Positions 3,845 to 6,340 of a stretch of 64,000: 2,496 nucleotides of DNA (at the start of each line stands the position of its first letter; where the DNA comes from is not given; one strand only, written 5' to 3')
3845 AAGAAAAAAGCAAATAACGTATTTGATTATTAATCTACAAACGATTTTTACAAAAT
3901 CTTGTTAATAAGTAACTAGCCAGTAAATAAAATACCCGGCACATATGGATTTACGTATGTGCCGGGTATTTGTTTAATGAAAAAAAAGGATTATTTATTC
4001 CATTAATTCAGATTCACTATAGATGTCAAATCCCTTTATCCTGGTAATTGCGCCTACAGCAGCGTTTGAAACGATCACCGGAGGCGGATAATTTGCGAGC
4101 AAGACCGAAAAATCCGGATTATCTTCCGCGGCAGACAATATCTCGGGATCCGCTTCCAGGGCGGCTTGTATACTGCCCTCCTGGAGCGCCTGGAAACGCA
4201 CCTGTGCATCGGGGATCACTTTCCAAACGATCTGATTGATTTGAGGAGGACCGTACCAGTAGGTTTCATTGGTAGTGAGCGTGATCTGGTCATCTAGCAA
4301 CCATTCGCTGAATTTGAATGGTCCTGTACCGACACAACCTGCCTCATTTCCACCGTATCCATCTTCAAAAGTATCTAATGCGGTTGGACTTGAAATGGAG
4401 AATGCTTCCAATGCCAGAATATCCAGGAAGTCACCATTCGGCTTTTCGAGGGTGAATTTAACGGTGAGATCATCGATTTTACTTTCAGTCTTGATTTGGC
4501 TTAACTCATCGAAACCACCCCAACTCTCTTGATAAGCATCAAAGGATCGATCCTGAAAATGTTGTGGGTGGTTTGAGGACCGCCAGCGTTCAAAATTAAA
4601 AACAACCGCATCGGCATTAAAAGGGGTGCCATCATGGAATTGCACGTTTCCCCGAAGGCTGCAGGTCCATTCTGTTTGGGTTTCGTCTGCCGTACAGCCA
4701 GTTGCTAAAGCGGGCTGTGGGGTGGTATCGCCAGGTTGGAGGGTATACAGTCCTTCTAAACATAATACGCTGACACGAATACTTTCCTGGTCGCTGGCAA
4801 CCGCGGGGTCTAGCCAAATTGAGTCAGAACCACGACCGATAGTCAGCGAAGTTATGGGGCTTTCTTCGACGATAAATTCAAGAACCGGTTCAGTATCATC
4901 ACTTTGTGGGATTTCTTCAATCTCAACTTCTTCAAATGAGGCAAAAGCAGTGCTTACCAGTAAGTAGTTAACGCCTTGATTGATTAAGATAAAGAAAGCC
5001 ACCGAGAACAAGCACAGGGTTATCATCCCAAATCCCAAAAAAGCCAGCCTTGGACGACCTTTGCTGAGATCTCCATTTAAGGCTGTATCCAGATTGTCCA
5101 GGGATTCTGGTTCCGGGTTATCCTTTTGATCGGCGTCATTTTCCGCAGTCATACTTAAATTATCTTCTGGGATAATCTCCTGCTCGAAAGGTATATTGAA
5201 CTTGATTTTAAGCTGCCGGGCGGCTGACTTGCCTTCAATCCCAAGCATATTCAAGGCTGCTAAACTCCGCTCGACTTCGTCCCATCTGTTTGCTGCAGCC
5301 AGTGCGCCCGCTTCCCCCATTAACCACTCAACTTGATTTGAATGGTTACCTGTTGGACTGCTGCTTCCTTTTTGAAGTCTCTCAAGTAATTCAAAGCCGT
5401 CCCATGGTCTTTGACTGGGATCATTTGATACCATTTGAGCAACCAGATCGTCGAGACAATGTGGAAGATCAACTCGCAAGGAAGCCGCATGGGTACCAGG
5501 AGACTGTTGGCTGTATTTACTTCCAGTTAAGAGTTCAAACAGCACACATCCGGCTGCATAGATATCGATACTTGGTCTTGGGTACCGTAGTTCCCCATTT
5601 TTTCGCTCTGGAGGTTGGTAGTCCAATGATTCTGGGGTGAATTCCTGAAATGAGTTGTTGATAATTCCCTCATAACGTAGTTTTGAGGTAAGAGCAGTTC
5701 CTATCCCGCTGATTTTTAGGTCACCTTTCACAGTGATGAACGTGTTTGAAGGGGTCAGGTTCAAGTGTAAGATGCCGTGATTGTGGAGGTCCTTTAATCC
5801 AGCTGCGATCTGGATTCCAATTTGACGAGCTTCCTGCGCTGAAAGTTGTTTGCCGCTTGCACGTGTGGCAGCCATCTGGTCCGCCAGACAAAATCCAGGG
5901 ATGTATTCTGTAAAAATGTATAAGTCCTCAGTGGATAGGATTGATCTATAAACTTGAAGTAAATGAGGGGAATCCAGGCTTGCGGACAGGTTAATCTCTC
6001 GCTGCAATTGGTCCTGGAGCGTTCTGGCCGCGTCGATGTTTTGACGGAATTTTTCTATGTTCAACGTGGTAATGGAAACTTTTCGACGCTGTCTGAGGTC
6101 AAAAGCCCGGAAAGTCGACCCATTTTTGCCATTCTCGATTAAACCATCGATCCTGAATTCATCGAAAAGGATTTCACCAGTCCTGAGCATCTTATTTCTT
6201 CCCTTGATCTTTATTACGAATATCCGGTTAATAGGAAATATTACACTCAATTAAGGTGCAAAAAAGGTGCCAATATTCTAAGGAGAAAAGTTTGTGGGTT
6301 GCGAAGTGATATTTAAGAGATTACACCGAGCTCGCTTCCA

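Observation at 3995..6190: Predicted pseudokinase with a half solute-binding-protein ectodomain next to a Dpp-like transporter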

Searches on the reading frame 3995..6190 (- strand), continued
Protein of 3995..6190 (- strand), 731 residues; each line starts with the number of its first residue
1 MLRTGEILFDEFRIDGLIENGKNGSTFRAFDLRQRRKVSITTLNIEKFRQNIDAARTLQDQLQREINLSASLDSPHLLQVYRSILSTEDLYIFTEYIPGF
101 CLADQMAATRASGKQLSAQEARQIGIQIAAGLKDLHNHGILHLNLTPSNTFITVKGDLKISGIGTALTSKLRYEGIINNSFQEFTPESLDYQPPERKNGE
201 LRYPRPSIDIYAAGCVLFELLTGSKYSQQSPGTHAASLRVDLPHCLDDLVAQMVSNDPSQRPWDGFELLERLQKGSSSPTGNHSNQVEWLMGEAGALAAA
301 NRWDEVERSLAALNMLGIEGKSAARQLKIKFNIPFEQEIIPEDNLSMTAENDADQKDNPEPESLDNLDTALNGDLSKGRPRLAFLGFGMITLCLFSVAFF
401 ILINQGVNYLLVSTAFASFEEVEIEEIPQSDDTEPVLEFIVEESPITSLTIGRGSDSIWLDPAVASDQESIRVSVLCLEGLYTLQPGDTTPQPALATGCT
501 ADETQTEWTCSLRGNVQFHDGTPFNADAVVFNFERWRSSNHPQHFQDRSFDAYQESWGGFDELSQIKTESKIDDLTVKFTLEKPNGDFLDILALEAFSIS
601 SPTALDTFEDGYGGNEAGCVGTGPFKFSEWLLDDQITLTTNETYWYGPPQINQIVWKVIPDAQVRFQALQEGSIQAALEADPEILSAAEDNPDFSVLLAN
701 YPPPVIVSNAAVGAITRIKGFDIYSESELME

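Call 52: find_related_loci(query=A3, collection=metagenome_contigs, flank=8000)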
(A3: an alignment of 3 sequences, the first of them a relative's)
Query A3 (731 aa) in metagenome_contigs; peptide patterns used: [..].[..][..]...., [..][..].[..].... (x = any residue, [..] = any of these).
267 stretches matched a pattern; 28 encode a relative of the query (tblastn E <= 1e-3); 28 distinct loci.
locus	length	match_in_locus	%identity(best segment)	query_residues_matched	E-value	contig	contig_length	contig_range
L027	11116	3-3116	80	383-731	0e+0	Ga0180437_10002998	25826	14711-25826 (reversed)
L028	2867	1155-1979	49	423-696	3e-80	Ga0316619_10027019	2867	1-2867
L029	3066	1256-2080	49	423-696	1e-79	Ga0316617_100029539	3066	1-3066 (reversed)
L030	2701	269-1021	51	446-696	1e-79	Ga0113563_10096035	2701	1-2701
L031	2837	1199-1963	51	442-696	5e-79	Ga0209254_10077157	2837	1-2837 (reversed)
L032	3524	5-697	51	466-696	2e-71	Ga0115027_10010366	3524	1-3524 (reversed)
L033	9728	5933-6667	33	448-702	2e-36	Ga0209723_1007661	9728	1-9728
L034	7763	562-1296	33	448-702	2e-36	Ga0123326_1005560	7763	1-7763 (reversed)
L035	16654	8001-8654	30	440-684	1e-24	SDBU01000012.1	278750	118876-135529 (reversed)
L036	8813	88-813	32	447-708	3e-23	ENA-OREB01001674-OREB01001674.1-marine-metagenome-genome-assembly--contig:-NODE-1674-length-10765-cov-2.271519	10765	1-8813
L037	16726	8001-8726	32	447-708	4e-23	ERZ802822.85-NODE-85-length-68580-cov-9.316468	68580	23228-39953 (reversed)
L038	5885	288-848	32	492-699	4e-23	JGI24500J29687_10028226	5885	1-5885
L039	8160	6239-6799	32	492-699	6e-23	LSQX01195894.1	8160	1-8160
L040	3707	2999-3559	32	492-699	4e-23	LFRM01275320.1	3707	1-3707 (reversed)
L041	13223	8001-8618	34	442-675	3e-20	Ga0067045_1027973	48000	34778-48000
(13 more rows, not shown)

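Call 73: search_protein_families(library=pfam, proteins=[P0095, P0105, P0002, P0275], max_evalue=0.001)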
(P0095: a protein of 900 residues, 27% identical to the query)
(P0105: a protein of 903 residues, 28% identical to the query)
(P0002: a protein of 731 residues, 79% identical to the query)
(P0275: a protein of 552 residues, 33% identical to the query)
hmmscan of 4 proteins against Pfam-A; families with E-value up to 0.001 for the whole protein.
P0095 (900 aa): 6 families
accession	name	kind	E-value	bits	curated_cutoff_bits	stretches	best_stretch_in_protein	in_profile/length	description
PF00069.31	Pkinase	-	2.1e-50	172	31.7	1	44-293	2-256/263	Protein kinase domain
PF00496.27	SBP_bac_5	-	7.8e-46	157.3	32.4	1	415-799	1-354/368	Bacterial extracellular solute-binding proteins, family 5 Middle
PF07714.23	PK_Tyr_Ser-Thr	-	1.5e-33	116.6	23.1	1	48-289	6-249/258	Protein tyrosine and serine/threonine kinase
PF03109.22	ABC1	-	1.5e-06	28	22.9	1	116-190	144-217/244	ABC1 atypical kinase-like domain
PF06293.20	Kdo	-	4.7e-05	23.3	21.3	1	116-184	93-166/207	Lipopolysaccharide kinase (Kdo/WaaP) family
PF01636.29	APH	-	0.00012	22.3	23.2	0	83-158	34-109/239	Phosphotransferase enzyme family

P0105 (903 aa): 4 families
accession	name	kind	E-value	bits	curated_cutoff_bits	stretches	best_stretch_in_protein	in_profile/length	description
PF00069.31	Pkinase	-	5.5e-39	134.6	31.7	1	22-270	1-252/263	Protein kinase domain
PF07714.23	PK_Tyr_Ser-Thr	-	1.8e-24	86.9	23.1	1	24-270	3-249/258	Protein tyrosine and serine/threonine kinase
PF03109.22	ABC1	-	3.2e-12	46.6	22.9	1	96-172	144-218/244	ABC1 atypical kinase-like domain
PF01636.29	APH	-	2.5e-07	31.2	23.2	0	129-169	156-198/239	Phosphotransferase enzyme family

P0002 (731 aa): 3 families
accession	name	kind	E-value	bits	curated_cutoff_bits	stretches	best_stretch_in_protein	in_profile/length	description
PF00496.27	SBP_bac_5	-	2e-46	159.3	32.4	1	490-709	1-203/368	Bacterial extracellular solute-binding proteins, family 5 Middle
PF00069.31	Pkinase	-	1.1e-23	84.4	31.7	1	23-238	12-208/263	Protein kinase domain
PF07714.23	PK_Tyr_Ser-Thr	-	2.1e-13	50.6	23.1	1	55-262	41-249/258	Protein tyrosine and serine/threonine kinase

P0275 (552 aa): 3 families
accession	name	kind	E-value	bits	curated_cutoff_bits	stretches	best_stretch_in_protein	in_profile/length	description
PF00069.31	Pkinase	-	6.7e-41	140.9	31.7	1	13-249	1-240/263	Protein kinase domain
PF07714.23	PK_Tyr_Ser-Thr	-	1.2e-26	94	23.1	1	15-229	3-208/258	Protein tyrosine and serine/threonine kinase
PF08239.17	SH3_3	-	8.6e-11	42.3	27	1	384-438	1-54/54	Bacterial SH3 domain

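Call 75: find_encoding_contigs(protein=P0001, flank=10000, max_places=3)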
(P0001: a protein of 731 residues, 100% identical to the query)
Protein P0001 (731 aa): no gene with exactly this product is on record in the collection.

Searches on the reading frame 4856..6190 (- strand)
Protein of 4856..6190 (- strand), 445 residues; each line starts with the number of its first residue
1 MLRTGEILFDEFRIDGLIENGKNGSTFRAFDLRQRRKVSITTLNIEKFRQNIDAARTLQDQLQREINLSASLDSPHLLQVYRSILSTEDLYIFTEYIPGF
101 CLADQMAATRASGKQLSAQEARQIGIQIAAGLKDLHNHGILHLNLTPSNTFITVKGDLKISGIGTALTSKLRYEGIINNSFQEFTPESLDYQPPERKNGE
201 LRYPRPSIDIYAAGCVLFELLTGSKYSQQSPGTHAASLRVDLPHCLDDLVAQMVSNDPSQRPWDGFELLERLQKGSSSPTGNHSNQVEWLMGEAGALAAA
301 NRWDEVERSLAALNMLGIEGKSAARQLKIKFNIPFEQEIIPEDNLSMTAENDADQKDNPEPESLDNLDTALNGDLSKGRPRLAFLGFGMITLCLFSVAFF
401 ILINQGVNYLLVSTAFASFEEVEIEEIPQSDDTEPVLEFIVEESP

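Call 63: predict_structure(alignment_id=A5)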
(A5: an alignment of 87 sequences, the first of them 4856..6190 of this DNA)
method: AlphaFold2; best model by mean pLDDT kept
length: 445 residues; sequences in the alignment: 87
mean_pLDDT: 79.1   pTM: 0.64
mean pLDDT of the five models: 79.1, 76.4, 75.4, 75.0, 74.0
residues with pLDDT >= 90: 218; 70-90: 99; 50-70: 55; < 50: 73
segments of 3 or more residues with pLDDT < 50: 172-182, 281-283, 336-379, 437-445
pLDDT, mean of each block of 10 residues (from residue 1): 94 96 93 98 82 81 87 94 92 96 95 94 98 95 95 97 69 48 77 90 88 98 94 83 94 96 98 78 50 58 73 78 77 53 44 43 43 42 77 95 92 70 52 50 43
secondary structure, 60 per line:
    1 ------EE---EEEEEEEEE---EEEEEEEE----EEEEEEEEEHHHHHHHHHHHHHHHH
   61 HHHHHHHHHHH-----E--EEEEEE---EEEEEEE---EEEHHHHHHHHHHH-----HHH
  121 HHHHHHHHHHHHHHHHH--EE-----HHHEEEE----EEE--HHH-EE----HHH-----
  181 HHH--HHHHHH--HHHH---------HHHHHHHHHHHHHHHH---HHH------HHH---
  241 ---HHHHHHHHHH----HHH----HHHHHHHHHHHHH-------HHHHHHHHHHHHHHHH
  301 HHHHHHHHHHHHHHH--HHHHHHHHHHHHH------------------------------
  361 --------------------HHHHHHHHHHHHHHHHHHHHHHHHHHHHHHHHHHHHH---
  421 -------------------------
elements in order: E12-20 E24-31 E36-44 H45-71 E80-85 E89-95 E99-101 H102-112 H118-137 E150-153 E158-160 H186-191 H194-197 H207-222 H244-253 H265-277 H285-315 H318-330 H381-417

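Call 68: fold_search(model_id=the predicted structure, library=pdb)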
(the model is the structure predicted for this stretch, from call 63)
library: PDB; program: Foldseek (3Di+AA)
matches with E <= 10: 2000; with E <= 0.001: 2000
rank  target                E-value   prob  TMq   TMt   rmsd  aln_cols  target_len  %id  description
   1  6b2q_B                1.6e-16  1.00  0.50  0.82   4.3       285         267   23  Dual Inhibition of the Essential Protein Kinases A and B in Mycobacterium tuberculosis (released 2018-02-14)
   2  1o6y                  1.6e-16  1.00  0.49  0.81   3.5       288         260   22  Catalytic domain of PknB kinase from Mycobacterium tuberculosis (released 2003-01-30)
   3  8r4v_B                1.7e-16  1.00  0.46  0.64  12.1       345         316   20  Structure of Salt-inducible kinase 3 in complex with inhibitor (released 2024-03-27)
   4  6b2q_C                3.2e-16  1.00  0.49  0.79   5.1       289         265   22  Dual Inhibition of the Essential Protein Kinases A and B in Mycobacterium tuberculosis (released 2018-02-14)
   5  8r4o_A                3.2e-16  1.00  0.46  0.64  12.2       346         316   20  Salt inducible kinase 3 in complex with inhibitor (released 2024-03-27)
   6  8r4v_A                3.3e-16  1.00  0.46  0.63  12.4       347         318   20  Structure of Salt-inducible kinase 3 in complex with inhibitor (released 2024-03-27)
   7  8oku_A                4.4e-16  1.00  0.46  0.60  11.9       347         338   20  Salt-Inducible Kinase 3 in complex with an inhibitor (released 2024-01-10)
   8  8r4v_C                4.6e-16  1.00  0.47  0.65  12.0       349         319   20  Structure of Salt-inducible kinase 3 in complex with inhibitor (released 2024-03-27)
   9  5u94                  5.5e-16  1.00  0.49  0.80   4.1       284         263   21  Crystal structure of the Mycobacterium tuberculosis PASTA kinase PknB in complex with the potential theraputic kinase in (released 2017-12-20)
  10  5ezv_A                7.6e-16  1.00  0.47  0.47  19.9       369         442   20  X-ray crystal structure of AMP-activated protein kinase alpha-2/alpha-1 RIM chimaera (alpha-2(1-347)/alpha-1(349-401)/ (released 2016-03-09)
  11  5osd                  1.1e-15  1.00  0.48  0.78   5.5       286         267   21  Crystal structure of Aurora-A kinase in complex with an allosterically binding fragment (released 2017-11-01)
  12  8r4o_I                1.1e-15  1.00  0.46  0.64  12.3       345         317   20  Salt inducible kinase 3 in complex with inhibitor (released 2024-03-27)
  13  6i2p_A                1.2e-15  1.00  0.48  0.77   5.0       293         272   21  Crystal structure of the Mycobacterium tuberculosis PknB kinase domain (L33E mutant) in complex with its substrate Gar (released 2019-05-22)
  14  2fum_C                1.3e-15  1.00  0.46  0.78   3.5       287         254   21  Catalytic domain of protein kinase PknB from Mycobacterium tuberculosis in complex with mitoxantrone (released 2006-08-01)
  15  2bfx_A                1.4e-15  1.00  0.47  0.74   4.3       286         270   21  Mechanism of Aurora-B activation by INCENP and inhibition by Hesperadin. (released 2005-05-03)
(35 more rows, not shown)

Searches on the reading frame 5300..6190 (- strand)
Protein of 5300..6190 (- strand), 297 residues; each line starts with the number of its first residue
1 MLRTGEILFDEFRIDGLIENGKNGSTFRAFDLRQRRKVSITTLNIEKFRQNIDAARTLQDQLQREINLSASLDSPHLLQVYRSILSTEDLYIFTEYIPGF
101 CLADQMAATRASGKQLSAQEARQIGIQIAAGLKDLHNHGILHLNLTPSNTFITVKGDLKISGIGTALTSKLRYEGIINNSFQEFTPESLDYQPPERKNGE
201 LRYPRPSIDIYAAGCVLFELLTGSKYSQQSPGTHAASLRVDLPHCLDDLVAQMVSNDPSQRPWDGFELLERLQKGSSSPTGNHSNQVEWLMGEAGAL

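Call 16: search_solved_structures(query=window:5300-6190:-, max_evalue=0.001, show_alignments=1)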
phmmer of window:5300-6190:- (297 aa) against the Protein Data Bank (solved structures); distinct sequences matched with E-value up to 0.001: 1401 (the best 60 are shown).
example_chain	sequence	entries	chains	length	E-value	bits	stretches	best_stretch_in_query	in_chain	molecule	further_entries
4af3_A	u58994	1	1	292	1.2e-16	64.5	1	5-261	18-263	AURORA KINASE B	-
6gr8_A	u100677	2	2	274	2.4e-14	57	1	7-243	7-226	Aurora kinase C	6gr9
9esa_AAA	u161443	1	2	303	8e-14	55.2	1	8-243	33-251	Aurora kinase C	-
7jhg_A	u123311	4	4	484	8.3e-14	55.2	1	36-224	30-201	5'-AMP-activated protein kinase catalytic subunit alpha-1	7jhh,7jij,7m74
4cfh_A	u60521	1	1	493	8.4e-14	55.2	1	36-224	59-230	5'-AMP-ACTIVATED PROTEIN KINASE CATALYTIC SUBUNIT ALPHA-1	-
6c9f_A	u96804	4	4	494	8.4e-14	55.2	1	36-224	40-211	5'-AMP-activated protein kinase catalytic subunit alpha-1,5'-AMP-activated protein kinase | 5'-AMP-activated protein kinase catalytic subunit alpha-1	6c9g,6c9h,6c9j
4qfg_A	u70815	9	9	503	8.6e-14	55.1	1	36-224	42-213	5'-AMP-activated protein kinase catalytic subunit alpha-1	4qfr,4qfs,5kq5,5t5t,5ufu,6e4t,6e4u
4rer_A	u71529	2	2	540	1e-13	54.9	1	36-224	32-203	5'-AMP-activated protein kinase catalytic subunit alpha-1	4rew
9p9u_A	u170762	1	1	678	1.1e-13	54.8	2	11-166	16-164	Epidermal growth factor receptor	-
4red_A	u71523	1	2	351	1.3e-13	54.5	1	38-224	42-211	5'-AMP-activated protein kinase catalytic subunit alpha-1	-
6vpi_A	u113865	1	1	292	1.5e-13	54.4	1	9-263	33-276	TPX2 fragment - Aurora A kinase domain fusion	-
4c2w_A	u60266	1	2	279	1.9e-13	54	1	8-261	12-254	AURORA KINASE B-A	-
2bfx_A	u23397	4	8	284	2e-13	53.9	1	8-261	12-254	AURORA KINASE B-A | SERINE/THREONINE-PROTEIN KINASE 12-A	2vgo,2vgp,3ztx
2vrx_A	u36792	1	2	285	2e-13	53.9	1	8-261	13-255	SERINE/THREONINE-PROTEIN KINASE 12-A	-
4c2v_A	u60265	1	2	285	2e-13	53.9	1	8-261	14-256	AURORA KINASE B-A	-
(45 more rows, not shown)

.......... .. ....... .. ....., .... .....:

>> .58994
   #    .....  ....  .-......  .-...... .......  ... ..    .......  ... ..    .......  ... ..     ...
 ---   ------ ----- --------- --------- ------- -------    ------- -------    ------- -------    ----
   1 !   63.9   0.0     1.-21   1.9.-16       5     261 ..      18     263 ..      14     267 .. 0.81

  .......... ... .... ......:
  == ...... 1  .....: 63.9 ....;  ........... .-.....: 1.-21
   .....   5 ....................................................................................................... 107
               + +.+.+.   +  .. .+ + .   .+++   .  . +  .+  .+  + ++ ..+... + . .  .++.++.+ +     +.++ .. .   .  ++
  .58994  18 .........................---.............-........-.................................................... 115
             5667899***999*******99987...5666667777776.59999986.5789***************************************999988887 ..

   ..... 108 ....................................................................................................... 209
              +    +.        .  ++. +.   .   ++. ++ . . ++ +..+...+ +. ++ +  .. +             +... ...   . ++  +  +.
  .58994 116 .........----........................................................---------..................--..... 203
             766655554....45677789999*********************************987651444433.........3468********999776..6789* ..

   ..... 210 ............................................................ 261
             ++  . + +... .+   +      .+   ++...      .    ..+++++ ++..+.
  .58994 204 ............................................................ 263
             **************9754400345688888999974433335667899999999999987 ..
